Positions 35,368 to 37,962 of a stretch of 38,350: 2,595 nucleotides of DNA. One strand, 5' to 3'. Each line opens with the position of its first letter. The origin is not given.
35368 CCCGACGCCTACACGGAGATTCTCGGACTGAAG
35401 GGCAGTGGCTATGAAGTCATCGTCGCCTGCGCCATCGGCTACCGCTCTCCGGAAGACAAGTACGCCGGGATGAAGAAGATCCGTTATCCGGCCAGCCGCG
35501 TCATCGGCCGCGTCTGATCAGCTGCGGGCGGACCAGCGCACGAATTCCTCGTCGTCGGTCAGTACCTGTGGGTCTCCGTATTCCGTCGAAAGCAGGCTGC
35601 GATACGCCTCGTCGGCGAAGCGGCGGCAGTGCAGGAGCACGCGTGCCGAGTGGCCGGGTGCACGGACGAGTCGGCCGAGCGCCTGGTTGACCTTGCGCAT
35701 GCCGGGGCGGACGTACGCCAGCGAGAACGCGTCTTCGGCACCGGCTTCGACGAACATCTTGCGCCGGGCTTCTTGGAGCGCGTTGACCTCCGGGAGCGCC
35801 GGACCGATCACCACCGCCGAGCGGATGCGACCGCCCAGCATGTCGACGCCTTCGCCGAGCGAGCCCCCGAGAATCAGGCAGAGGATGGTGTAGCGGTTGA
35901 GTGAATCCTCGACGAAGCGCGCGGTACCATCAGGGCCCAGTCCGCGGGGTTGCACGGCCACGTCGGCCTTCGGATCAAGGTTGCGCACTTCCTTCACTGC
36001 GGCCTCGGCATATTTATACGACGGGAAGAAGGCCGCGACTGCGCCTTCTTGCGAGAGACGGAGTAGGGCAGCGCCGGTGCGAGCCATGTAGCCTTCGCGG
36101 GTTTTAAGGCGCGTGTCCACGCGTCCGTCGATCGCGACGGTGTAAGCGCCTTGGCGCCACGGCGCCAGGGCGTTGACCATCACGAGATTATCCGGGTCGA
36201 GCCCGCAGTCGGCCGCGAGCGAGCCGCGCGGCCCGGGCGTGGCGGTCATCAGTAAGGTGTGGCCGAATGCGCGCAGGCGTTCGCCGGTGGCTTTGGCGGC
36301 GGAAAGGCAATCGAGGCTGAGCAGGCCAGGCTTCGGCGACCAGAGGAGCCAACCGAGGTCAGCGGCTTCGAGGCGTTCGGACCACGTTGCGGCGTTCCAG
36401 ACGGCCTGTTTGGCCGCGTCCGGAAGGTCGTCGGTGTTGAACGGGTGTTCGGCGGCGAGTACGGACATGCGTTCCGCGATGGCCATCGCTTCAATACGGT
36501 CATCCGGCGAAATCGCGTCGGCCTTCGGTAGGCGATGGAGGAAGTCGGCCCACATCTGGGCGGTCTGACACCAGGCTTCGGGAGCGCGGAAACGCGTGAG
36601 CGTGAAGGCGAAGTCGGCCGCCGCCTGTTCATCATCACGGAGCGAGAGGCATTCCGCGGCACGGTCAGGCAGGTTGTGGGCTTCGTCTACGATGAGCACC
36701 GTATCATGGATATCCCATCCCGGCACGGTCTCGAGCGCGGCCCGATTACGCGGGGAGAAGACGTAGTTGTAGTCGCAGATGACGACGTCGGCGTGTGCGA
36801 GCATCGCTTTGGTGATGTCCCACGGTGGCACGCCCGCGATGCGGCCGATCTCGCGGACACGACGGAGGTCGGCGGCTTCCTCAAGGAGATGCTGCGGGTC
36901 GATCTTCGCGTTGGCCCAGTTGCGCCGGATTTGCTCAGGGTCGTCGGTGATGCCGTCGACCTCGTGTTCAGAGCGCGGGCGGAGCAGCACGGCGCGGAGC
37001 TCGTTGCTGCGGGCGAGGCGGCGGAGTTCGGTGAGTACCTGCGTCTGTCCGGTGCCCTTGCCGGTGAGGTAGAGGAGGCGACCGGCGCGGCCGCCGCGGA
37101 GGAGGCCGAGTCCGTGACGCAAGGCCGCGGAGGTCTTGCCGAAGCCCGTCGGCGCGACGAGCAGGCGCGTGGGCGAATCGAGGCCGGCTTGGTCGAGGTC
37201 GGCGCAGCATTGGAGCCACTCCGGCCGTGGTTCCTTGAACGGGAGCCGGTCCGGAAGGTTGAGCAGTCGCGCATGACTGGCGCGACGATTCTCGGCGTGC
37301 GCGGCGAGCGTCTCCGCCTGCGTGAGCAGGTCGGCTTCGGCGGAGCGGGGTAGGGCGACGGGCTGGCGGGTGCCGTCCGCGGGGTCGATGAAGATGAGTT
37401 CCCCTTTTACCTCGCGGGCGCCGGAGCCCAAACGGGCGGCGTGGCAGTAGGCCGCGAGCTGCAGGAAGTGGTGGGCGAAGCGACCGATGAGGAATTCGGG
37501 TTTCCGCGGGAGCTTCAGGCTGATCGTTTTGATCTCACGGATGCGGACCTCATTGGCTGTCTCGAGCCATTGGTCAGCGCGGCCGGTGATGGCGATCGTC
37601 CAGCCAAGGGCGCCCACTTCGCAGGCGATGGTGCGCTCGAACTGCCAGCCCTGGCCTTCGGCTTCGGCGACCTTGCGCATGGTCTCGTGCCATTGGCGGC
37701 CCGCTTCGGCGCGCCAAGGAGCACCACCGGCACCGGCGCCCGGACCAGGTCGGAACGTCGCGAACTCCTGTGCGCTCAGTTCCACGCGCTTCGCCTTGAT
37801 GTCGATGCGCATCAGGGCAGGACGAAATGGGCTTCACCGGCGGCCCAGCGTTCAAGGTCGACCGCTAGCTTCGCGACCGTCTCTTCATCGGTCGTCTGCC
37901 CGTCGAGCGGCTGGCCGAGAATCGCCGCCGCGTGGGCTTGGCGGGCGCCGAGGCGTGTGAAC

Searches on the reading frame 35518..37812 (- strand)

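Call 64: search_protein_families(library=pfam, proteins=[window:35518-37812:-], max_evalue=0.001)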
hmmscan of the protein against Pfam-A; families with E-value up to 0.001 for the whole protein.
window:35518-37812:- (764 aa): 3 families
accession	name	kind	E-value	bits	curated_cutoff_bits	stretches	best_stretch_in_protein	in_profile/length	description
PF13307.12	Helicase_C_2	-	4.6e-22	79.3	25.3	1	588-743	8-165/170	Helicase C-terminal domain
PF06733.21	DEAD_2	-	1.9e-14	54.1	21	1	305-392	82-166/172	DEAD_2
PF12705.13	PDDEXK_1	-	5.4e-08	33.5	22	1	29-176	82-227/247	PD-(D/E)XK nuclease superfamily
